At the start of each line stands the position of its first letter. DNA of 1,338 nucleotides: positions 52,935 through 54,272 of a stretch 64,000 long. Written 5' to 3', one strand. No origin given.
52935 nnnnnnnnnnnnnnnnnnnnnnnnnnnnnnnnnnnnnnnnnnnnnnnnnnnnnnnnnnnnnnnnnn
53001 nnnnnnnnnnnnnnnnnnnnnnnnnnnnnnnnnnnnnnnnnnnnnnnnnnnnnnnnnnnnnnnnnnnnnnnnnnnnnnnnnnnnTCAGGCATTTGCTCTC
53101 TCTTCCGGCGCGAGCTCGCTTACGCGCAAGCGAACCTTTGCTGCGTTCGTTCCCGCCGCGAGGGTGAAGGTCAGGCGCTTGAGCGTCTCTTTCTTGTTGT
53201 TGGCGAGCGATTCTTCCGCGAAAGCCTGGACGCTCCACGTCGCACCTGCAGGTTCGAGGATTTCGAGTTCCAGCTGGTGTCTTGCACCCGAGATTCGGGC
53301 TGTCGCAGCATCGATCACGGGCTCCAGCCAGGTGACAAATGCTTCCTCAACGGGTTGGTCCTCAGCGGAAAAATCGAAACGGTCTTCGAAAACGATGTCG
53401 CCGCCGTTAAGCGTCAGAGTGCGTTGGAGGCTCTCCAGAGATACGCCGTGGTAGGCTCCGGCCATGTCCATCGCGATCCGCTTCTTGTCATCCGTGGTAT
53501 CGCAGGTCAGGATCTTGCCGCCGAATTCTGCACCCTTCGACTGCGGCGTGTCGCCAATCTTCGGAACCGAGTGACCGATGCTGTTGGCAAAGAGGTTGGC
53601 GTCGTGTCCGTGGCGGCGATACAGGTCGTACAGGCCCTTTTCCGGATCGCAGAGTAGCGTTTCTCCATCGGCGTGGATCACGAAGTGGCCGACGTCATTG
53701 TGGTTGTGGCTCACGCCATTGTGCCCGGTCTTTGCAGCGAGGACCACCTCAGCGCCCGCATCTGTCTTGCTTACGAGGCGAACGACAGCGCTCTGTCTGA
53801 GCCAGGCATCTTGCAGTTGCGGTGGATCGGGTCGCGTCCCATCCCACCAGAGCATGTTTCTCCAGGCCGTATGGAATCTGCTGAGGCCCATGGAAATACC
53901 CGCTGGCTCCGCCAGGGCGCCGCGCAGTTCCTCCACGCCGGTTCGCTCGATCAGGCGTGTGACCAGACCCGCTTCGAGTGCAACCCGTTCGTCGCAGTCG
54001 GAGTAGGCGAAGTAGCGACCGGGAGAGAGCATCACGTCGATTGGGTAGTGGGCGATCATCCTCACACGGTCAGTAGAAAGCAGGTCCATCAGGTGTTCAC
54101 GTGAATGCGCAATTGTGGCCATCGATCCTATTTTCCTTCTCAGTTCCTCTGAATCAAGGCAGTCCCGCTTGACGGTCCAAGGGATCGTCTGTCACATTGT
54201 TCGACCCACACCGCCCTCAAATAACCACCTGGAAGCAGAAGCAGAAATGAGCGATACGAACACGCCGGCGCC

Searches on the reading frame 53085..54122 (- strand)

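Call 49: search_protein_families(library=pfam, proteins=[window:53085-54122:-], max_evalue=0.1)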
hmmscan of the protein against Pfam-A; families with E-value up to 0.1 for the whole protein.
window:53085-54122:- (345 aa): 1 family
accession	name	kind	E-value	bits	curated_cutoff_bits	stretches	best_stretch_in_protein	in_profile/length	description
PF07940.18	Hepar_II_III_C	-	4.8e-10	39.8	24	1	105-306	6-200/237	Heparinase II/III-like, C-terminal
